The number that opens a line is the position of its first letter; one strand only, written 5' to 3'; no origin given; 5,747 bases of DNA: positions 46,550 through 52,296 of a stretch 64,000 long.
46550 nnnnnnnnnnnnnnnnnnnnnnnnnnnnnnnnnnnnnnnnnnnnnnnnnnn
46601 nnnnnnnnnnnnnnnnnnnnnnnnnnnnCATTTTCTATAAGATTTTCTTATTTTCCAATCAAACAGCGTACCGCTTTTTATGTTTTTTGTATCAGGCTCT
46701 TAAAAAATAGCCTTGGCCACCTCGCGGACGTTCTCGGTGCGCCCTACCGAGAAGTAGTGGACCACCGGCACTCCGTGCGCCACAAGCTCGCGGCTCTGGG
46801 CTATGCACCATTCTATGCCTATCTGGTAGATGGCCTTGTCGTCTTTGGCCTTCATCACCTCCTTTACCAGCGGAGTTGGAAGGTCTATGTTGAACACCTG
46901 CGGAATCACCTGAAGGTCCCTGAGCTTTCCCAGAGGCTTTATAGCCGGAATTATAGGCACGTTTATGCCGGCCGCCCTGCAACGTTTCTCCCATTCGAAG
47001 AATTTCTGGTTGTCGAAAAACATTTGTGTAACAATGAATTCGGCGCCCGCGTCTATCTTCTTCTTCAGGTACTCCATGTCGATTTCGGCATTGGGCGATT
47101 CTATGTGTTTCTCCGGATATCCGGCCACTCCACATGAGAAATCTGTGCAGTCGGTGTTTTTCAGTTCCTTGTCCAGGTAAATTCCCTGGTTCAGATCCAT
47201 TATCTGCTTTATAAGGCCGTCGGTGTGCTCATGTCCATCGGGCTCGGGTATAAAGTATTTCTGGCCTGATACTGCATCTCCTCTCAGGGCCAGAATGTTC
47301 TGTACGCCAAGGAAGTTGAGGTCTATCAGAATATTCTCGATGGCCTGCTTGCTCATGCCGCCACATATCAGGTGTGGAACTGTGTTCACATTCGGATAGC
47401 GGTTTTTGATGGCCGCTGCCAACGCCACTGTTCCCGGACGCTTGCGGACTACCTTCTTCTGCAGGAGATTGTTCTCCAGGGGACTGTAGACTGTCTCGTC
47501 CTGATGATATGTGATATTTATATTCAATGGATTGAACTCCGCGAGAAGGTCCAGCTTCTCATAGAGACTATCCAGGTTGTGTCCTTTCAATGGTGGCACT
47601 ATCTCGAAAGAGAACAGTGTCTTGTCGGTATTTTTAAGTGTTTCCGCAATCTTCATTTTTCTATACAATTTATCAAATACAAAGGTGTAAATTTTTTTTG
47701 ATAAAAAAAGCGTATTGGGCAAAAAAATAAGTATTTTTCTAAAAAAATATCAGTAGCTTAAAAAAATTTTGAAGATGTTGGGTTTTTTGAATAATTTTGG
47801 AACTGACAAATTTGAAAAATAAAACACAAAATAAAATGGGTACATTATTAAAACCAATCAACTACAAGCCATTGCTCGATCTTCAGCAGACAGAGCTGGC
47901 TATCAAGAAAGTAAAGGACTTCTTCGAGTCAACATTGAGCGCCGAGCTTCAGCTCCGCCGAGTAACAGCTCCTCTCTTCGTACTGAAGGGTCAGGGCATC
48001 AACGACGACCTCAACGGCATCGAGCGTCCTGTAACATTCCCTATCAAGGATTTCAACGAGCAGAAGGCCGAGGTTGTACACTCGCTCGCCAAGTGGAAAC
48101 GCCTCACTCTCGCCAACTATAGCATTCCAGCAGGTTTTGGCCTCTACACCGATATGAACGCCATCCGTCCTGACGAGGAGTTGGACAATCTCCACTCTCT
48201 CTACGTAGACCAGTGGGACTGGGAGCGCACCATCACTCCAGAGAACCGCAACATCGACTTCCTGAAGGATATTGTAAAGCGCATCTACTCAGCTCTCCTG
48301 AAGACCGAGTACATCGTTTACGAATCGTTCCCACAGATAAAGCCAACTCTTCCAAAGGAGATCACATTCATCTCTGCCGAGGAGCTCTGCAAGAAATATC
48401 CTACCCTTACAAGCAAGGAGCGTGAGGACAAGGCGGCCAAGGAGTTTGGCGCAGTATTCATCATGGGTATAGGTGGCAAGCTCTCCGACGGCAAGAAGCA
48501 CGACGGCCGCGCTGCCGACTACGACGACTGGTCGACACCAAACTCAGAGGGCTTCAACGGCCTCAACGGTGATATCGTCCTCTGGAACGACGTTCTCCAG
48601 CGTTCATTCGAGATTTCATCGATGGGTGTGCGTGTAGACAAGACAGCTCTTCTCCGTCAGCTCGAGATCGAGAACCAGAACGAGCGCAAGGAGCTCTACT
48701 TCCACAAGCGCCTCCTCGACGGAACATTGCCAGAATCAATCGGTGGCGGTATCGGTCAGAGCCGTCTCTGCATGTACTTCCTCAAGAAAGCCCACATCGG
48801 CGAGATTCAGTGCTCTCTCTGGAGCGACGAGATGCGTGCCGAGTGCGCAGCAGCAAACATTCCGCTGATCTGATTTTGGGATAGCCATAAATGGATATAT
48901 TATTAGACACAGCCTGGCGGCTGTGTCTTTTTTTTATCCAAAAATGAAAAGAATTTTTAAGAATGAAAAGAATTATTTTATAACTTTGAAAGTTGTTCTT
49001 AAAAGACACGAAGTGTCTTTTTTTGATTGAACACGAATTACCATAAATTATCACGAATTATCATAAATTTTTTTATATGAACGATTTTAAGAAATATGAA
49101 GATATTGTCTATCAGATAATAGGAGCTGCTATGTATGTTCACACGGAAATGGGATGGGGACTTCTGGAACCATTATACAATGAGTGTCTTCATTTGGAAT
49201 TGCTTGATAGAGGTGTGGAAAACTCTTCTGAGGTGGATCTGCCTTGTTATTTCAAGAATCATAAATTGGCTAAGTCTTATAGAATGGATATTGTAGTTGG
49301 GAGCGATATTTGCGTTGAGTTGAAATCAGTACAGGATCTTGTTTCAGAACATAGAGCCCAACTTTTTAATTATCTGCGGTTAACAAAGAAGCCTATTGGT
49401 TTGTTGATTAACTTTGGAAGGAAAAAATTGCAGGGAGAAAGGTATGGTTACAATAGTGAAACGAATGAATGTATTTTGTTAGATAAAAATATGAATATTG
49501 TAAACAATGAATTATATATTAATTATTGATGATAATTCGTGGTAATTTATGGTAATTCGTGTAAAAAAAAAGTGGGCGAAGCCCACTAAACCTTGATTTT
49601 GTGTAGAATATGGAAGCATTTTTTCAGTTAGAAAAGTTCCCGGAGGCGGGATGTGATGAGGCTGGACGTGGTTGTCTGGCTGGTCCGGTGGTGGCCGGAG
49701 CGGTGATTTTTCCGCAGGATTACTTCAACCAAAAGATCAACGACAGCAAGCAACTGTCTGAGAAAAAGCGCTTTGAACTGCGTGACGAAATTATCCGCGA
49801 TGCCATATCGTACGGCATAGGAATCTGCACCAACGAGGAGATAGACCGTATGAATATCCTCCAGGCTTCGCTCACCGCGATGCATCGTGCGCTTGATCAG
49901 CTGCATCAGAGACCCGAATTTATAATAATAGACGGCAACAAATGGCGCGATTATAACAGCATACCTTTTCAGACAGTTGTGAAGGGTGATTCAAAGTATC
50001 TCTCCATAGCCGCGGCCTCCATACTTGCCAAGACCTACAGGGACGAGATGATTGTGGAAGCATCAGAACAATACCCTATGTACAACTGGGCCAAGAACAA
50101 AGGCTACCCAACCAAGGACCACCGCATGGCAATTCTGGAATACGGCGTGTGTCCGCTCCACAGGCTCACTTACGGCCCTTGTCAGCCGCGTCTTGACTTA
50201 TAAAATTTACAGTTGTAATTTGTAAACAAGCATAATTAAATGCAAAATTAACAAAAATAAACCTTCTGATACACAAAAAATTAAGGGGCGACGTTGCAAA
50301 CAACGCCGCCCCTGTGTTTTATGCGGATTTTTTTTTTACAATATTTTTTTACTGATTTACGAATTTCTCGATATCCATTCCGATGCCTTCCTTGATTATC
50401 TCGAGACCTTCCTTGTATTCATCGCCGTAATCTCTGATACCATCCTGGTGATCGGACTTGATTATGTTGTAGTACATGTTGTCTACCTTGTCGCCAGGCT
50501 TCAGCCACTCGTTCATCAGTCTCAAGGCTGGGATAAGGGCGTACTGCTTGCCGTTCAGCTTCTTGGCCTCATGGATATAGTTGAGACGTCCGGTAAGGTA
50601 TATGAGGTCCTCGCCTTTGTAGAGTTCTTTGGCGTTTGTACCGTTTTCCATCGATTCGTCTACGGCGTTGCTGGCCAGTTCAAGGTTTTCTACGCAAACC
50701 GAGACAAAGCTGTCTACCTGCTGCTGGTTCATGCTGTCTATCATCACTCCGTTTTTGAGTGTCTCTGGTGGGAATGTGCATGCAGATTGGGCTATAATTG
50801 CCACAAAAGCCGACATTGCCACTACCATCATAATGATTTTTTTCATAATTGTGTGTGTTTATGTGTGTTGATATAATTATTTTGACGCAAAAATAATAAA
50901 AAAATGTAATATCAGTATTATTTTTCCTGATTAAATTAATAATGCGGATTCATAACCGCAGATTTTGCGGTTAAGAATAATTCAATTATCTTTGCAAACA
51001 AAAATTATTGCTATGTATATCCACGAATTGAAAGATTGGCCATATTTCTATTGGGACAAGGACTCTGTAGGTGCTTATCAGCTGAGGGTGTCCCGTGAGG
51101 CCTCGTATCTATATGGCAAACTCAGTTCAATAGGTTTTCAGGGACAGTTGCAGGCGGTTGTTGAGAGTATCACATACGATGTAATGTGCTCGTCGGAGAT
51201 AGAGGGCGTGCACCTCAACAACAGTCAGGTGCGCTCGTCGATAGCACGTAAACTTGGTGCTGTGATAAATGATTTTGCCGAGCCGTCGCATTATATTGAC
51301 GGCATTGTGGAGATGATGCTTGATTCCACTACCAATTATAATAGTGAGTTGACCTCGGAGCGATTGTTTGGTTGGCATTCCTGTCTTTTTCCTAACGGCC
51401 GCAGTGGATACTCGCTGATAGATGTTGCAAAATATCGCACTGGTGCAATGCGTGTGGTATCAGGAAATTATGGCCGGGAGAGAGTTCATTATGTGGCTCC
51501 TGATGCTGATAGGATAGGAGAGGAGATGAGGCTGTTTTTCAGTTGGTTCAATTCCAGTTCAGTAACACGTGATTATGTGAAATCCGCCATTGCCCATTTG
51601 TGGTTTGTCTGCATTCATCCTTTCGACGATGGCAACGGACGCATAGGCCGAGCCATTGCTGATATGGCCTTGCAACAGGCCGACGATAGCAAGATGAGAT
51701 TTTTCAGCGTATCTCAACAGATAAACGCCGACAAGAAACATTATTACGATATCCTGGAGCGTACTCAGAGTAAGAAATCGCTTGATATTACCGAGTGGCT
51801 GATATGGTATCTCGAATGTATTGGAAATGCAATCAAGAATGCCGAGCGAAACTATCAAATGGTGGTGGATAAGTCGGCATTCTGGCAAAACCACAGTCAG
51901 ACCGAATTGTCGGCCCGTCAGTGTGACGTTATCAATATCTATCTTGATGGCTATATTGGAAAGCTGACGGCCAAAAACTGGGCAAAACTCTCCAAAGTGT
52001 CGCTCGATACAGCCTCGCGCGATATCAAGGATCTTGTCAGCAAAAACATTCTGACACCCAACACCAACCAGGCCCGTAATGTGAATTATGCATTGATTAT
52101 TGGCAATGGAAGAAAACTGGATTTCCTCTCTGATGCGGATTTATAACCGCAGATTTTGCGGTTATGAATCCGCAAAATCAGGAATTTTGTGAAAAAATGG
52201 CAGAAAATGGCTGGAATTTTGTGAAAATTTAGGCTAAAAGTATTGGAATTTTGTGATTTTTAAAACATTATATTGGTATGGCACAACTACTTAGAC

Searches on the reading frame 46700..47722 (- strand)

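Call 22: search_protein_families(library=pfam, proteins=[window:46700-47722:-], max_evalue=0.001)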
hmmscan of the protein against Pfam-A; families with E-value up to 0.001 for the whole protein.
window:46700-47722:- (340 aa): 1 family
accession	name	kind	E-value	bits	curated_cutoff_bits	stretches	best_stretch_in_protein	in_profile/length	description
PF02219.23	MTHFR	-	1.7e-62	211.8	24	1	29-337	6-284/287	Methylenetetrahydrofolate reductase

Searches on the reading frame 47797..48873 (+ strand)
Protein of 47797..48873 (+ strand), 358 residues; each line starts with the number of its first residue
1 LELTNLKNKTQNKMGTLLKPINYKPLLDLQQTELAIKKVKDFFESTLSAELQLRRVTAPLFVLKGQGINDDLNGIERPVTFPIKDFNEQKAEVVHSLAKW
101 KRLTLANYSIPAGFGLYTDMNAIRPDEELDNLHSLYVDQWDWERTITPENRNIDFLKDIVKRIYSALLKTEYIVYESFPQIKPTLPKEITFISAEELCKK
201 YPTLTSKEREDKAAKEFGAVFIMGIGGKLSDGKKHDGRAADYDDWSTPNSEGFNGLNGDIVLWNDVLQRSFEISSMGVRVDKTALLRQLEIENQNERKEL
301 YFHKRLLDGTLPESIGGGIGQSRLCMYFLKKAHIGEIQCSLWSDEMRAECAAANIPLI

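Call 22: search_protein_families(library=pfam, proteins=[window:47797-48873:+], max_evalue=0.001)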
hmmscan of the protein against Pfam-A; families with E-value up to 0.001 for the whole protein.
window:47797-48873:+ (358 aa): 2 families
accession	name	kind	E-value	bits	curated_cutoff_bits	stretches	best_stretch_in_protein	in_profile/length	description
PF03590.20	AsnA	-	1.1e-106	356.2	27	1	34-268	2-227/228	Aspartate-ammonia ligase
PF00152.25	tRNA-synt_2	-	2.3e-06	27.3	25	1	111-337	88-301/308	tRNA synthetases class II (D, K and N)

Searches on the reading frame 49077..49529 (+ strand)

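Call 22: search_protein_families(library=pfam, proteins=[window:49077-49529:+], max_evalue=0.001)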
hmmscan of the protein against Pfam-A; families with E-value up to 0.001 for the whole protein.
window:49077-49529:+ (150 aa): 1 family
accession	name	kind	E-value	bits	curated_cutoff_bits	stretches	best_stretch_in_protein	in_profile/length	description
PF13366.12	PDDEXK_3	-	2.8e-36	124.9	22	1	9-117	2-111/117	PD-(D/E)XK nuclease superfamily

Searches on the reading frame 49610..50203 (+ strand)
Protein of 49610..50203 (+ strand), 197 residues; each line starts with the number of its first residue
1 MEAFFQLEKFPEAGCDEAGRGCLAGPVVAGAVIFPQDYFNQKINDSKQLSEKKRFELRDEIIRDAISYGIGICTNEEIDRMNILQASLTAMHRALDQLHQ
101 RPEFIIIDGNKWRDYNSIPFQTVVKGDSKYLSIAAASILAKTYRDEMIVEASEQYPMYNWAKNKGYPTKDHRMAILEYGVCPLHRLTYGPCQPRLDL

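Call 22: search_protein_families(library=pfam, proteins=[window:49610-50203:+], max_evalue=0.001)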
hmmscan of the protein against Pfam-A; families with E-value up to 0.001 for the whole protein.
window:49610-50203:+ (197 aa): 1 family
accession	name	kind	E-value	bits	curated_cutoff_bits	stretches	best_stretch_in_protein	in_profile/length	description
PF01351.25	RNase_HII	-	1.1e-42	146.6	25.8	1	13-188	1-196/199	Ribonuclease HII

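Call 25: find_encoding_contigs(protein=window:49610-50203:+, flank=10000, max_places=10)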
Protein window:49610-50203:+ (197 aa): no gene with exactly this product is on record in the collection.

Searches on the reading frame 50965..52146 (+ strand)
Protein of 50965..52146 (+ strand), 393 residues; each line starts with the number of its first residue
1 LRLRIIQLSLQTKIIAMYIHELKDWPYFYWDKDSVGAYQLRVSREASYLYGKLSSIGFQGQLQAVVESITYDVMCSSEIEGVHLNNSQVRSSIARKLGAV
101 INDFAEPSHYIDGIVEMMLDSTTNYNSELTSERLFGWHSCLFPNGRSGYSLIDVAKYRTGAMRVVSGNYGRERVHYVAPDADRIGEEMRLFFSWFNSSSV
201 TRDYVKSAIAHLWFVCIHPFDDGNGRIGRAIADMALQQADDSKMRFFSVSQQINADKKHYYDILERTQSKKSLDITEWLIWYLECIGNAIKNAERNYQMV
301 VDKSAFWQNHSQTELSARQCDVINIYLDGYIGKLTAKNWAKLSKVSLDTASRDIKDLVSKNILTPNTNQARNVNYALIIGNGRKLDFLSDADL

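Call 8: search_protein_families(library=pfam, proteins=[window:50965-52146:+], max_evalue=0.01)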
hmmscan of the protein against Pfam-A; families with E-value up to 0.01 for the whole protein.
window:50965-52146:+ (393 aa): 2 families
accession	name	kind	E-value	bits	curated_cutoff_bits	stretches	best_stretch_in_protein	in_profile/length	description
PF13776.11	DUF4172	-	1.5e-24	86.6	25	1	18-98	1-81/82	Domain of unknown function (DUF4172)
PF02661.23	Fic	-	2.1e-14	54.5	24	1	129-236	2-93/93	Fic/DOC family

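Call 50: search_protein_families(library=padloc, proteins=[window:50965-52146:+], max_evalue=0.001)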
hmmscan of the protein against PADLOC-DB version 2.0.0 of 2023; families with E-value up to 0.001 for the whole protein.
window:50965-52146:+ (393 aa): 7 families
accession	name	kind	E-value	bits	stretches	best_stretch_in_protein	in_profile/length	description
PDLC03963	SoFic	-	3.6e-42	143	1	72-375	60-349/361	-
PDLC04966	PDC-S24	-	9.3e-19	65.6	1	155-323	253-412/497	-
PDLC04836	PDC-S04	-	2.8e-11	41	1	76-271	33-216/244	-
PDLC04837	PDC-S04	-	3.1e-11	41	1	124-286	80-223/234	-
PDLC04839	PDC-S04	-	4.4e-10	37.6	1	206-272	129-191/205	-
PDLC04840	PDC-S04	-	2.4e-06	25.5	1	209-237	147-175/227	-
PDLC04838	PDC-S04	-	0.00097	17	0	181-240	101-166/209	-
